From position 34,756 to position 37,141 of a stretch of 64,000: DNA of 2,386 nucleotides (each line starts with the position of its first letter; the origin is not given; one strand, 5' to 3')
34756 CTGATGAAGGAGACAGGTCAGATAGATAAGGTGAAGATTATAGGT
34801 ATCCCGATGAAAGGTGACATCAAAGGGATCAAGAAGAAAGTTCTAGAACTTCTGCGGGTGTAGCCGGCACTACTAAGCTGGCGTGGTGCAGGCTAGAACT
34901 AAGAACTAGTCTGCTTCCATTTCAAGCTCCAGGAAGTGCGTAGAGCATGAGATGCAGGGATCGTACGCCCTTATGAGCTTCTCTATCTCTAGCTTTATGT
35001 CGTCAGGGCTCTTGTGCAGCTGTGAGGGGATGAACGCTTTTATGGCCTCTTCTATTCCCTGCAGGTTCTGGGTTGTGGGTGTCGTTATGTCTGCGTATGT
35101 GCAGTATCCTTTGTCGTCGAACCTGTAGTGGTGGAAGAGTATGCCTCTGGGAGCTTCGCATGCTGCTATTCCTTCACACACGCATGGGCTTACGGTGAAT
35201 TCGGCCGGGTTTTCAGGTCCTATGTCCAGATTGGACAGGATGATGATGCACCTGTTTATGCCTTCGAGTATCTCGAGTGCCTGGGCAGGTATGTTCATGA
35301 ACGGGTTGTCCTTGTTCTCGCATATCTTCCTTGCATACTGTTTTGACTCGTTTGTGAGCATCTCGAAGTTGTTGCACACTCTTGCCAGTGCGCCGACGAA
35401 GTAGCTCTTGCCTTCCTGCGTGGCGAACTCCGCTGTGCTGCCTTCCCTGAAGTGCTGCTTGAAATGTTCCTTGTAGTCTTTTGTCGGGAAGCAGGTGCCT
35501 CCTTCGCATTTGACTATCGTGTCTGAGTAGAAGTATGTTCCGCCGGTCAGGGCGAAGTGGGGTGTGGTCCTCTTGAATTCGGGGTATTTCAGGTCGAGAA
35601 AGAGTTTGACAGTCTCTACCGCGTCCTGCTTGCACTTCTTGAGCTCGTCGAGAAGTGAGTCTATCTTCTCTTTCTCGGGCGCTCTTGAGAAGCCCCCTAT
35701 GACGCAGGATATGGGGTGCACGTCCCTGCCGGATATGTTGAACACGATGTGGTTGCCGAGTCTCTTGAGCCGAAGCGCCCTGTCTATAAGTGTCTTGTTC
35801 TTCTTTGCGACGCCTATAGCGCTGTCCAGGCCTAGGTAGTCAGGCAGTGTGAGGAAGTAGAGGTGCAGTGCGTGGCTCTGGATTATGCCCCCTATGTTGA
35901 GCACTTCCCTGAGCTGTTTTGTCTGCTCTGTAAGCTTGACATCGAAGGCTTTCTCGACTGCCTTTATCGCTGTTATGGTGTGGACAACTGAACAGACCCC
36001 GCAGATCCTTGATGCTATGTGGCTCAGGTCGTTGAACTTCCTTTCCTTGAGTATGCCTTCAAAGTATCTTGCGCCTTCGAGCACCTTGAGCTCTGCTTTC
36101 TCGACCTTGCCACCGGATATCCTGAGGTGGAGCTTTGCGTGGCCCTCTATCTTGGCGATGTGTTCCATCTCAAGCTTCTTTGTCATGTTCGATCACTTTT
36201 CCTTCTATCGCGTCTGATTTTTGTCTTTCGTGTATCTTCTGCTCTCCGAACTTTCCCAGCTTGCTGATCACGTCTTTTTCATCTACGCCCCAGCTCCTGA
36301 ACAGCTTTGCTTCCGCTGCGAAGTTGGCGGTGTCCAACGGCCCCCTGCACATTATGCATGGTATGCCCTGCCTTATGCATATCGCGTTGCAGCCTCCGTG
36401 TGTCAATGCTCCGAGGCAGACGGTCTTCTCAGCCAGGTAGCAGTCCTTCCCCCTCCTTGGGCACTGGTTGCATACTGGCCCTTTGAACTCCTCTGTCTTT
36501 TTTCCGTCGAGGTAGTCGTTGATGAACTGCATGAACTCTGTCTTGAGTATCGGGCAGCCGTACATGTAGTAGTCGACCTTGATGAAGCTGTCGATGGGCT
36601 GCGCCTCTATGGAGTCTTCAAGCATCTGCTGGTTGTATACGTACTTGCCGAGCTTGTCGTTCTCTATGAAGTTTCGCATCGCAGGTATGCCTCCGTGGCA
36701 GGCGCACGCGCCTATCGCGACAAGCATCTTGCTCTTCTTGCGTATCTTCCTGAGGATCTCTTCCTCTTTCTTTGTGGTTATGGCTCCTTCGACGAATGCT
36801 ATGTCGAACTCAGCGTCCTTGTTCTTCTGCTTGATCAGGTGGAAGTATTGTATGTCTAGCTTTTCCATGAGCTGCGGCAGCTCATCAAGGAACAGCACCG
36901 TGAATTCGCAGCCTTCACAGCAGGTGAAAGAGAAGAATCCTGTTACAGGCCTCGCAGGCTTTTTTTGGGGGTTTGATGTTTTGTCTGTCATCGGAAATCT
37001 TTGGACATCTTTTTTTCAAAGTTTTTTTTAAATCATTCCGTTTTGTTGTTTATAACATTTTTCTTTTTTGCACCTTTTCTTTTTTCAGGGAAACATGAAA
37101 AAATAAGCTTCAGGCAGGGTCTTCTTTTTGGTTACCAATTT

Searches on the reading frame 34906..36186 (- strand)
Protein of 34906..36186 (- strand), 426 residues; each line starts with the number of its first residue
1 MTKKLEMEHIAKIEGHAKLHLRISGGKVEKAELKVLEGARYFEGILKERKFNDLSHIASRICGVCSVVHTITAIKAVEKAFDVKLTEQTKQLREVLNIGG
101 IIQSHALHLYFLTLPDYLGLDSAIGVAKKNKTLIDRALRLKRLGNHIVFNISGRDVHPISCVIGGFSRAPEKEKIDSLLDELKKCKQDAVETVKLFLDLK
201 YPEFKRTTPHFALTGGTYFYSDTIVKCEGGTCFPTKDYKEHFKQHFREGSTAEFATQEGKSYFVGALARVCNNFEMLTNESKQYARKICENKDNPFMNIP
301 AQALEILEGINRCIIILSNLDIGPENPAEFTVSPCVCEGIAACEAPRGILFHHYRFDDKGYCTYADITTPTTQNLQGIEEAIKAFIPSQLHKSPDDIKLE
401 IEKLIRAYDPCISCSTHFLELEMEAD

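Call 6: search_protein_families(library=pfam, proteins=[window:34906-36186:-])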
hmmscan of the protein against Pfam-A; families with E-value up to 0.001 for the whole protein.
window:34906-36186:- (426 aa): 1 family
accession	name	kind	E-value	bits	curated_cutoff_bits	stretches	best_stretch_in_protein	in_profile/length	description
PF00374.24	NiFeSe_Hases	-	2.5e-30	106.4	25.8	2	40-126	1-87/508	Nickel-dependent hydrogenase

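Call 7: search_protein_families(library=ncbifam, proteins=[window:34906-36186:-])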
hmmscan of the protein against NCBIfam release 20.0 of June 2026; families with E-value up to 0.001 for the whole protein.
window:34906-36186:- (426 aa): 12 families
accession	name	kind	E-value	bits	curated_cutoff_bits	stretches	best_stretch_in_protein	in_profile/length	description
NF040832.1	sulfhyd_HydA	equivalog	1.1e-83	281.7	880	1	6-420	6-425/426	NADPH-dependent hydrogenase/sulfhydrogenase 1 subunit alpha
NF040828.1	sulfhyd_ShyA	equivalog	3.8e-79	266.5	700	1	5-420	3-414/415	NAD(P)-dependent hydrogenase/sulfhydrogenase 2 subunit alpha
NF041785.2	VhuA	equivalog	4.8e-49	167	800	1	4-383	3-410/418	F420-non-reducing hydrogenase Vhu subunit A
TIGR03295.1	frhA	equivalog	6.4e-43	147.2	392.5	1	1-422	1-400/412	coenzyme F420 hydrogenase subunit alpha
NF033181.1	NiFeSe_hydrog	equivalog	2.2e-40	139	600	2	3-120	2-118/507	nickel-dependent hydrogenase large subunit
NF045518.1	H2_NiFeSe_large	exception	2.1e-36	125.8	780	2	4-187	3-200/485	NiFeSe hydrogenase large subunit HysA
NF007778.0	PRK10467.1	equivalog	4.6e-22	78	969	1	1-127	1-126/567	hydrogenase 2 large subunit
NF007550.0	PRK10170.1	equivalog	1.3e-19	70.1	1101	2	3-125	17-139/597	Ni/Fe-hydrogenase large subunit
NF004739.1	PRK06075.1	equivalog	3.6e-07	29.3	360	1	14-197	13-184/384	NADH-quinone oxidoreductase subunit D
NF040602.1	F420_dehyd_FpoD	exception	4.2e-06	26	600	1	13-108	19-114/372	F420H2 dehydrogenase subunit FpoD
NF041786.2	VhuU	equivalog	1.1e-05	25.1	70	1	401-419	11-29/45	F420-non-reducing hydrogenase selenoprotein subunit VhuU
TIGR01962.1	NuoD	equivalog_domain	6e-05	22.1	459.35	0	15-188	16-180/386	NADH dehydrogenase (quinone) subunit D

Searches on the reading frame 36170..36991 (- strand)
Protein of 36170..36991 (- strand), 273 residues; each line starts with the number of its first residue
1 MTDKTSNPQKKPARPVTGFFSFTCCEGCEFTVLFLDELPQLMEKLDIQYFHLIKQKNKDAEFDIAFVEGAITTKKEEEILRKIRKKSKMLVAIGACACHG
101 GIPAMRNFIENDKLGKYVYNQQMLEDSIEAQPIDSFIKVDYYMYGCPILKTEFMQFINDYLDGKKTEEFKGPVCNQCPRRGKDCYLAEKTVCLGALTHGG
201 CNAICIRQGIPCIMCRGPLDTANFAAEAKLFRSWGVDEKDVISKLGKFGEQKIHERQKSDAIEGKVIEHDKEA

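Call 6: search_protein_families(library=pfam, proteins=[window:36170-36991:-])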
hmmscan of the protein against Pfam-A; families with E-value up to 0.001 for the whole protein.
window:36170-36991:- (273 aa): 1 family
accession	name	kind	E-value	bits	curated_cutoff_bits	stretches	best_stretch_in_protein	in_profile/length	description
PF01058.29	Oxidored_q6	-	8.2e-25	87.4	27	1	25-158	1-126/128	NADH ubiquinone oxidoreductase, 20 Kd subunit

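Call 7: search_protein_families(library=ncbifam, proteins=[window:36170-36991:-])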
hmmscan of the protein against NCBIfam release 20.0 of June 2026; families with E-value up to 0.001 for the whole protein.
window:36170-36991:- (273 aa): 9 families
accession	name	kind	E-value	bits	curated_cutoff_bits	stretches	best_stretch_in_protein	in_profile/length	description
NF040836.1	sulfhyd_HydD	equivalog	8.7e-53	179.1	500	1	17-249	8-245/261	NADPH-dependent hydrogenase/sulfhydrogenase 1 subunit delta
NF040831.1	sulfhyd_ShyD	equivalog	7.6e-47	159.9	460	1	18-248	4-237/240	NAD(P)-dependent hydrogenase/sulfhydrogenase 2 subunit delta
NF045875.1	F420_non_VhuG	exception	6.8e-30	104.3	450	1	20-222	10-243/286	F420-non-reducing hydrogenase subunit VhuG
TIGR03294.1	FrhG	equivalog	5.5e-13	49.2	245.5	1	18-207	5-188/228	coenzyme F420 hydrogenase subunit gamma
TIGR01957.1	nuoB_fam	subfamily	9.8e-06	25.5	142.7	1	40-103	36-101/145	NADH-quinone oxidoreductase subunit B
NF011395.0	PRK14820.1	equivalog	1.4e-05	24.9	263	0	39-102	51-116/180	NADH-quinone oxidoreductase subunit B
NF005012.1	PRK06411.1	subfamily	6.4e-05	22.5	116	0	39-147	52-141/166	NADH-quinone oxidoreductase subunit NuoB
NF011390.0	PRK14815.1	equivalog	0.00012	21.4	281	0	47-102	59-116/183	NADH dehydrogenase subunit B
NF045520.1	H2_NiFeSe_small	exception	0.00092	18.6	470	0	77-109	134-166/314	NiFeSe hydrogenase small subunit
